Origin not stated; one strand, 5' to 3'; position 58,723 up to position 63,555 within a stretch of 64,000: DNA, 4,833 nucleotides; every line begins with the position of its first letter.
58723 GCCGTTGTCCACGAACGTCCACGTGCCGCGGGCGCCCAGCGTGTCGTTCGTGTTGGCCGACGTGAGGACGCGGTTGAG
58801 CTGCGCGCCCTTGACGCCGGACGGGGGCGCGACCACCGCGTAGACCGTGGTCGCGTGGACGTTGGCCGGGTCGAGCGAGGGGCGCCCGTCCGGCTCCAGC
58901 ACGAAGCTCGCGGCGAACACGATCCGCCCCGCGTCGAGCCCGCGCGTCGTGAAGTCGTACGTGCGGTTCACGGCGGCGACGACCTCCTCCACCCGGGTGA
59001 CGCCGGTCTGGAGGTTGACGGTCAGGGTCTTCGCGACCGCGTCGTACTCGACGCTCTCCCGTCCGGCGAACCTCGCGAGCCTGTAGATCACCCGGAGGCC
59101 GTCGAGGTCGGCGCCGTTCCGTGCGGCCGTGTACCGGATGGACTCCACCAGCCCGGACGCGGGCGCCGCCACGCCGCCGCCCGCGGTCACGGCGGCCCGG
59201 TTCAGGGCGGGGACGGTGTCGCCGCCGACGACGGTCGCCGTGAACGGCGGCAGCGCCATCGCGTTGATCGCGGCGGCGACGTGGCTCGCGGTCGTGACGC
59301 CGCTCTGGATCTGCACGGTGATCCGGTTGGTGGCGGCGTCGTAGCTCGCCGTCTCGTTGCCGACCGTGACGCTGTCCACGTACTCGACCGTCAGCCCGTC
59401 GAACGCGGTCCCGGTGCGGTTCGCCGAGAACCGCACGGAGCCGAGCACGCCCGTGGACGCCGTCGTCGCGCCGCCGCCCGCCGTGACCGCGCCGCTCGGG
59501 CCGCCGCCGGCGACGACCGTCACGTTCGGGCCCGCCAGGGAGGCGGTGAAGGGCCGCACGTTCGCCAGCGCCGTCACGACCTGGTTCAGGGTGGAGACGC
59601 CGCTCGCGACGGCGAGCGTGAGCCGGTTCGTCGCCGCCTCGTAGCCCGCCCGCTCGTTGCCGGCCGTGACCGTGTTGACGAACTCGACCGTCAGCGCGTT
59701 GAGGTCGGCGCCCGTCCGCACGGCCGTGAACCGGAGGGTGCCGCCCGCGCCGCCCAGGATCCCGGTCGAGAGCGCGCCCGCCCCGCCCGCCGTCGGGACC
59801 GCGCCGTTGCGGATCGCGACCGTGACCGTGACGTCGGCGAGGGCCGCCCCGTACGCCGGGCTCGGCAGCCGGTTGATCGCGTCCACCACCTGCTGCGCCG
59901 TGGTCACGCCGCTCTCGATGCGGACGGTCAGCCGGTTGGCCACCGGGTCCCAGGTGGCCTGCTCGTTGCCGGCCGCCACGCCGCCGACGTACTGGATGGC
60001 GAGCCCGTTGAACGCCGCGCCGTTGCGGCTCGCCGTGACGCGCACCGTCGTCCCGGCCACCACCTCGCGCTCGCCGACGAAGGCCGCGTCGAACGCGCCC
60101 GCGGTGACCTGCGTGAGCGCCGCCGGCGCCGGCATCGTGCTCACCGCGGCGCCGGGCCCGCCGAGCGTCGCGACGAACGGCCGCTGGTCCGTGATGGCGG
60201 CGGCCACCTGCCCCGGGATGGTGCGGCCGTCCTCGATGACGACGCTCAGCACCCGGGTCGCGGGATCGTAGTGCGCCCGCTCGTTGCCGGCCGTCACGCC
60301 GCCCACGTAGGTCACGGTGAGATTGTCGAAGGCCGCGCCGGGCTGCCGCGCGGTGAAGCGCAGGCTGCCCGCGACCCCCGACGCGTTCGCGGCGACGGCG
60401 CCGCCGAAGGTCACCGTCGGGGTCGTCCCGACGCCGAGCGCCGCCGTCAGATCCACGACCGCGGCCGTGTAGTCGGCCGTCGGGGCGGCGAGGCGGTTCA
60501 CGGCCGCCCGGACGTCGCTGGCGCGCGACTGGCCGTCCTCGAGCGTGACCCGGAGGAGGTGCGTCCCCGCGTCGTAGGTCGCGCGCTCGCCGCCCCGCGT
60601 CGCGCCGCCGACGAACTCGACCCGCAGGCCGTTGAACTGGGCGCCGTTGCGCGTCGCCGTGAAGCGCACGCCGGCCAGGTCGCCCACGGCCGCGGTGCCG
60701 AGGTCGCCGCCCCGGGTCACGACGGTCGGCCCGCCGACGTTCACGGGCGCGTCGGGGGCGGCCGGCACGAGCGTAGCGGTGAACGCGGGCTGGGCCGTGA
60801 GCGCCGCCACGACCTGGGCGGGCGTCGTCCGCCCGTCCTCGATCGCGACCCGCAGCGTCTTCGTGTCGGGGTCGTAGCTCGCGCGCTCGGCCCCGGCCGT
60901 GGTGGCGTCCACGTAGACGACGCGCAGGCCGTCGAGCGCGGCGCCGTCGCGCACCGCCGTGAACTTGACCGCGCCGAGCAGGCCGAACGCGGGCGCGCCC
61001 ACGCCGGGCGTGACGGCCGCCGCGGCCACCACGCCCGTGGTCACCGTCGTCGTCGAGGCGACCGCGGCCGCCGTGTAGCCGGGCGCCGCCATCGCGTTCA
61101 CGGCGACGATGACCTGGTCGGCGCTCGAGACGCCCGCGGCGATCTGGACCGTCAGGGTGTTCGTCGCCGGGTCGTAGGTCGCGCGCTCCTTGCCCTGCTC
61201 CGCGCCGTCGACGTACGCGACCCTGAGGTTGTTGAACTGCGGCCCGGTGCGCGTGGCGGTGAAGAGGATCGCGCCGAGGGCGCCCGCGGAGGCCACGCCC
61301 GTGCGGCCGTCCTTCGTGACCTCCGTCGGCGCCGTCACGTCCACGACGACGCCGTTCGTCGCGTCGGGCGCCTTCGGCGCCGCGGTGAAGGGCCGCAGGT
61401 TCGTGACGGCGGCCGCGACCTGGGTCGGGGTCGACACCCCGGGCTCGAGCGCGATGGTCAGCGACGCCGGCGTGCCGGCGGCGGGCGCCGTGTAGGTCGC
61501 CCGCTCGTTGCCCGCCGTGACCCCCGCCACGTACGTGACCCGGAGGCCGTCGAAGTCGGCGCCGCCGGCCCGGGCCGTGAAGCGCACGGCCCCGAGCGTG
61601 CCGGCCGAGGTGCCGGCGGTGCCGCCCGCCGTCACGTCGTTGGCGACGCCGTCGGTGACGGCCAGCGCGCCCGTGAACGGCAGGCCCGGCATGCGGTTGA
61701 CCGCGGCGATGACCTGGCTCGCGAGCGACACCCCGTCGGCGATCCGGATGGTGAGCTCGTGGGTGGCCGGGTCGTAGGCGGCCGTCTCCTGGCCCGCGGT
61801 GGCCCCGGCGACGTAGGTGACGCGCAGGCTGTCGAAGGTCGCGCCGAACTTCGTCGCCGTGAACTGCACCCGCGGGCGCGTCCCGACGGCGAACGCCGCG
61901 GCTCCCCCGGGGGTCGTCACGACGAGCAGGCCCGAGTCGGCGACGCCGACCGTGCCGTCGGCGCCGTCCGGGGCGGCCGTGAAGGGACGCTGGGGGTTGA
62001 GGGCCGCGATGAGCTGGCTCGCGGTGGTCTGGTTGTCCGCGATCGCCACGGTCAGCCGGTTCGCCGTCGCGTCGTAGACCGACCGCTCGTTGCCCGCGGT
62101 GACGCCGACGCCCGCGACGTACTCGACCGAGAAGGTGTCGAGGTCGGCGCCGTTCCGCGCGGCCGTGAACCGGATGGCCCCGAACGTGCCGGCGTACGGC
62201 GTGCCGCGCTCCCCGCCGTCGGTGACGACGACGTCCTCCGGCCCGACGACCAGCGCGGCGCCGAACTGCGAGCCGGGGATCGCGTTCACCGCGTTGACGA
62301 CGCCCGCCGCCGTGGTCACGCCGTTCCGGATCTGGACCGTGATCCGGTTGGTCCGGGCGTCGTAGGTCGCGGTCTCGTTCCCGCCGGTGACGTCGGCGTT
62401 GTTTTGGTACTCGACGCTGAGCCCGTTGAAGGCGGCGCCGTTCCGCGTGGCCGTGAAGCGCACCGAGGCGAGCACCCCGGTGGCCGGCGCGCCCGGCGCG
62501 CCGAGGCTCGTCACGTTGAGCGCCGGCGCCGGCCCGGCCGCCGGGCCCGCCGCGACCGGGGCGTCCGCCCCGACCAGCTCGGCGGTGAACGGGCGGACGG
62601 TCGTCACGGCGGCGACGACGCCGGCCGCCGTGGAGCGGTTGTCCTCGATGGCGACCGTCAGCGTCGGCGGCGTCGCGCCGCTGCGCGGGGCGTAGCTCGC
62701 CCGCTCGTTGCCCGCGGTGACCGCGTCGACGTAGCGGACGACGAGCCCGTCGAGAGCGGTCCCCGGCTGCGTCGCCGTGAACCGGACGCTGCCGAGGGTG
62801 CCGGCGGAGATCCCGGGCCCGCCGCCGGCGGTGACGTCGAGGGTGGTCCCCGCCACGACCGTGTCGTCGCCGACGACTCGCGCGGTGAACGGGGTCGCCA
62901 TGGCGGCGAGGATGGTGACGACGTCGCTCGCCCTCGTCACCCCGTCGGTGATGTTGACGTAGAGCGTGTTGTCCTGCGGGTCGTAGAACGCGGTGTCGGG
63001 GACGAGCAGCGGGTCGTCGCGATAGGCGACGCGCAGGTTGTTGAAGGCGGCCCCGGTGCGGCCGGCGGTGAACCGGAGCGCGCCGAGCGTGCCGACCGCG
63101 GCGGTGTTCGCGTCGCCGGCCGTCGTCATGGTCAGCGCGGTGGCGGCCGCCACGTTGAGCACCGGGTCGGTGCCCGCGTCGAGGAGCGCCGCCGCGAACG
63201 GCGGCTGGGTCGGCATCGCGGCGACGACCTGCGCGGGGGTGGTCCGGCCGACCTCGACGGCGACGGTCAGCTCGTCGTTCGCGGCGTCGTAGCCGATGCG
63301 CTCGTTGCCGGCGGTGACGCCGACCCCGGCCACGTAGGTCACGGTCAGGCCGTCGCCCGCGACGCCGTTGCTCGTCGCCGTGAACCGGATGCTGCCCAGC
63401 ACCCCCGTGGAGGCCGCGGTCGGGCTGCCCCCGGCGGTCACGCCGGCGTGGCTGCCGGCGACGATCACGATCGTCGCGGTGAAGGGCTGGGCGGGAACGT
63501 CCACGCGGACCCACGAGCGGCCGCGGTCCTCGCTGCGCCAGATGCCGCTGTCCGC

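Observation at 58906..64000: Unrecognised ~100-aa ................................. repeat, at least 16 tandem copies plus isolated copies inserted elsewhere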

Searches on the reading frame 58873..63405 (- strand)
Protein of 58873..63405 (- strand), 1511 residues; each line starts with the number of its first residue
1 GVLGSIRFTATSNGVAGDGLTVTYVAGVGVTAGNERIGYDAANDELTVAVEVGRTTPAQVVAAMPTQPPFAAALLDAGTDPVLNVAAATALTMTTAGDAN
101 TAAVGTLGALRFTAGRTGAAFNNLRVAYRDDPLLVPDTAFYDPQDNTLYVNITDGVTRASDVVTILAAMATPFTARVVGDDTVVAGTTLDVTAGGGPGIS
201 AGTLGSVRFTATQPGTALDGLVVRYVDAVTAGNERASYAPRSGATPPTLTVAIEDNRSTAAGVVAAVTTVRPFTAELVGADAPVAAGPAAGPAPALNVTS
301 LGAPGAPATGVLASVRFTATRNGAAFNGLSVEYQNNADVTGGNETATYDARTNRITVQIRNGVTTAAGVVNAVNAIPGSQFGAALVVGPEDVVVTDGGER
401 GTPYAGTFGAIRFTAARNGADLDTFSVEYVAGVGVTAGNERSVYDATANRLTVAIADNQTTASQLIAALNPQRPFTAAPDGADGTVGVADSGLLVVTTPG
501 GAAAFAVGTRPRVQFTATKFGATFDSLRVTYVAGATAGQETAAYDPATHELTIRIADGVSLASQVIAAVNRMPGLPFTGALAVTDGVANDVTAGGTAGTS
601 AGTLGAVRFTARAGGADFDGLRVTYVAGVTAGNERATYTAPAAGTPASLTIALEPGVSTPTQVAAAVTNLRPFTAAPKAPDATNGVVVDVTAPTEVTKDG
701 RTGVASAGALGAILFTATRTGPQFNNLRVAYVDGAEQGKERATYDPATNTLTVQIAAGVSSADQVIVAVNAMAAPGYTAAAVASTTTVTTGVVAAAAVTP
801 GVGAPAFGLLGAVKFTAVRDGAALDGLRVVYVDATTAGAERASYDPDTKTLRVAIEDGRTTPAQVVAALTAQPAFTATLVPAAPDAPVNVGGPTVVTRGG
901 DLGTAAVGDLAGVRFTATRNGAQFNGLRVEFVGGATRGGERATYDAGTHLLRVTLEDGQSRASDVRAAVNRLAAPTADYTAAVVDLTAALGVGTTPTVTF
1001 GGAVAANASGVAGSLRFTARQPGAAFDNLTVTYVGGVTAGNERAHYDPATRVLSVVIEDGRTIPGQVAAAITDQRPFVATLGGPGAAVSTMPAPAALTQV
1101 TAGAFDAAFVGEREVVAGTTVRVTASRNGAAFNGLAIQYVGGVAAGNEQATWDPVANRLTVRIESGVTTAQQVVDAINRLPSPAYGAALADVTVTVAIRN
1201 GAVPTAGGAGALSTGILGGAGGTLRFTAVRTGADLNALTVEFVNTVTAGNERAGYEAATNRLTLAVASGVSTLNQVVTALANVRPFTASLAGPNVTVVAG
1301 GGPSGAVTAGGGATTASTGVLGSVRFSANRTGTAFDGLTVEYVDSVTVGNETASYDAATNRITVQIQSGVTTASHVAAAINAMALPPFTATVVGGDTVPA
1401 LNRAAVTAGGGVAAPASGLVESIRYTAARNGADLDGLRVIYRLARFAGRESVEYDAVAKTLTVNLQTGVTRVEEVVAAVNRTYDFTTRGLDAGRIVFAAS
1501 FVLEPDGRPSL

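Call 41: find_homologous_proteins(query=window:58873-63405:-, max_evalue=0.001)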
Query window:58873-63405:- (1511 aa): 1 proteins with E <= 0.001 among 8000 candidates.
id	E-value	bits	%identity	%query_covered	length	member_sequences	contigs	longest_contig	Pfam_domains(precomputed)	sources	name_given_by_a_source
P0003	0.0e+0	1836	100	60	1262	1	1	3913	PF13619.12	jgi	-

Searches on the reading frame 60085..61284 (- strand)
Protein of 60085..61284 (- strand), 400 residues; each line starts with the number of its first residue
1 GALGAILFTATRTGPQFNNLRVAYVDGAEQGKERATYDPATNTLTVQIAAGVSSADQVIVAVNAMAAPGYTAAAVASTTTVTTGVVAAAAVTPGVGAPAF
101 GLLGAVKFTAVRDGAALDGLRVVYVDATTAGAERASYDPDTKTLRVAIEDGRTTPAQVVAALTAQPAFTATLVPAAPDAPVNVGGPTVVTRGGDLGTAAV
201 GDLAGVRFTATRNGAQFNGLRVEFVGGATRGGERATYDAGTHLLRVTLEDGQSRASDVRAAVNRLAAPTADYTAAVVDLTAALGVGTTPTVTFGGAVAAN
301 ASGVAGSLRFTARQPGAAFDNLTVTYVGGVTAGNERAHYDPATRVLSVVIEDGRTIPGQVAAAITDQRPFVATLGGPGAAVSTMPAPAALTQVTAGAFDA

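Call 31: find_related_loci(query=window:60085-61284:-, collection=genome_contigs, flank=6000)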
Query window:60085-61284:- (400 aa) in genome_contigs; peptide patterns used: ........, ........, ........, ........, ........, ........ (x = any residue, [..] = any of these).
168 stretches matched a pattern, but none encodes a relative of the query by tblastn (E <= 1e-3).

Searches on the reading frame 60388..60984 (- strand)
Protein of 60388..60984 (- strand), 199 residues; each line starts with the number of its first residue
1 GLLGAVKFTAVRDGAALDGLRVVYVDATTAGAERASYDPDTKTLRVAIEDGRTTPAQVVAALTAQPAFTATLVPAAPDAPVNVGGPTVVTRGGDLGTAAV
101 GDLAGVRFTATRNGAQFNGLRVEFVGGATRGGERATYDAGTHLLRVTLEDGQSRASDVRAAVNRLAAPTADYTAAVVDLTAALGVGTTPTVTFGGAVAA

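Call 58: predict_structure(alignment_id=A2)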
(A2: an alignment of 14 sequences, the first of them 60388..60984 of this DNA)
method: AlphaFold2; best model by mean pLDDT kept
length: 199 residues; sequences in the alignment: 14
mean_pLDDT: 78.6   pTM: 0.60
mean pLDDT of the five models: 78.6, 67.9, 67.4, 62.8, 61.7
residues with pLDDT >= 90: 45; 70-90: 104; 50-70: 42; < 50: 8
segments of 3 or more residues with pLDDT < 50: 193-199
pLDDT, mean of each block of 10 residues (from residue 1): 80 69 89 79 86 87 74 88 83 61 84 70 93 89 92 93 72 72 65 44
secondary structure, 60 per line:
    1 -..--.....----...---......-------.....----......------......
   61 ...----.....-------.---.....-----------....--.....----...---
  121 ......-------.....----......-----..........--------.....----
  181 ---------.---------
elements in order: E6-10 E21-26 E34-38 E43-48 H55-63 E68-72 E84-88 E100-103 E106-110 E121-126 E134-138 E143-148 H155-163 E172-176

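Call 60: fold_search(model_id=the predicted structure, library=pdb)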
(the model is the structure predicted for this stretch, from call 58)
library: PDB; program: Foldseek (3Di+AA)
matches with E <= 10: 86; with E <= 0.001: 0
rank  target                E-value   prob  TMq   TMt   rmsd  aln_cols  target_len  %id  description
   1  2v5p_A                8.7e-01  0.03  0.17  0.10  16.4       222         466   10  COMPLEX STRUCTURE OF HUMAN IGF2R DOMAINS 11-13 BOUND TO IGF-II (released 2007-12-11)
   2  2v5o                  1.0e+00  0.02  0.15  0.08  14.2       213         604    9  STRUCTURE OF HUMAN IGF2R DOMAINS 11-14 (released 2007-12-11)
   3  4b60_A                2.2e+00  0.04  0.12  0.09   6.3        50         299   14  Structure of rFnBPA(189-505) in complex with fibrinogen gamma chain C- terminal peptide (released 2013-10-09)
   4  6um2_A                2.3e+00  0.02  0.16  0.04  13.9       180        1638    8  Structure of M-6-P/IGFII Receptor and IGFII complex (released 2020-02-26)
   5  3ms6                  2.8e+00  0.05  0.11  0.20   3.9        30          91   17  Crystal structure of Hepatitis B X-Interacting Protein (HBXIP) (released 2010-11-10)
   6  8sit_L                2.8e+00  0.01  0.12  0.11  16.2       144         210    5  Crystal structure of SARS-CoV-2 spike receptor-binding domain in complex with broadly neutralizing antibody CC84.24 Fa (released 2024-03-13)
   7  8fwg_K3               2.9e+00  0.01  0.09  0.08  18.2       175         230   12  Structure of neck and portal vertex of Agrobacterium phage Milano, C5 symmetry (released 2023-12-06)
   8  6cnv_L                3.7e+00  0.01  0.09  0.08  17.1       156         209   13  INFLUENZA B/BRISBANE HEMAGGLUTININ FAB CR9115 SD84H COMPLEX (released 2018-11-14)
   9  5aze_L                4.0e+00  0.01  0.11  0.10  16.4       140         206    9  Fab fragment of calcium-dependent antigen binding antibody, 6RL#9 (released 2015-11-11)
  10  8vdl_L                4.0e+00  0.01  0.11  0.10  15.8       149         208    7  HB3VAR03 CIDRa1.4 domain with C7 Fab (released 2024-10-09)
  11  4khx_L                4.0e+00  0.01  0.10  0.10  15.1       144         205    9  Crystal structure of gp41 helix complexed with antibody 8062 (released 2014-03-12)
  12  5vok_C                4.2e+00  0.04  0.11  0.20   3.7        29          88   17  Crystal structure of the C7orf59-HBXIP dimer (released 2018-05-23)
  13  8fqc_K1               4.2e+00  0.01  0.10  0.06  14.6       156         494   12  Structure of baseplate with receptor binding complex of Agrobacterium phage Milano (released 2024-01-31)
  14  3msh                  4.5e+00  0.04  0.11  0.19   3.6        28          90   18  Crystal structure of Hepatitis B X-Interacting Protein at high resolution (released 2010-11-10)
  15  7dm2_L                4.5e+00  0.01  0.10  0.10  16.9       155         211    8  crystal structure of the M. tuberculosis phosphate ABC transport receptor PstS-1 in complex with Fab p4-170 (released 2020-12-23)
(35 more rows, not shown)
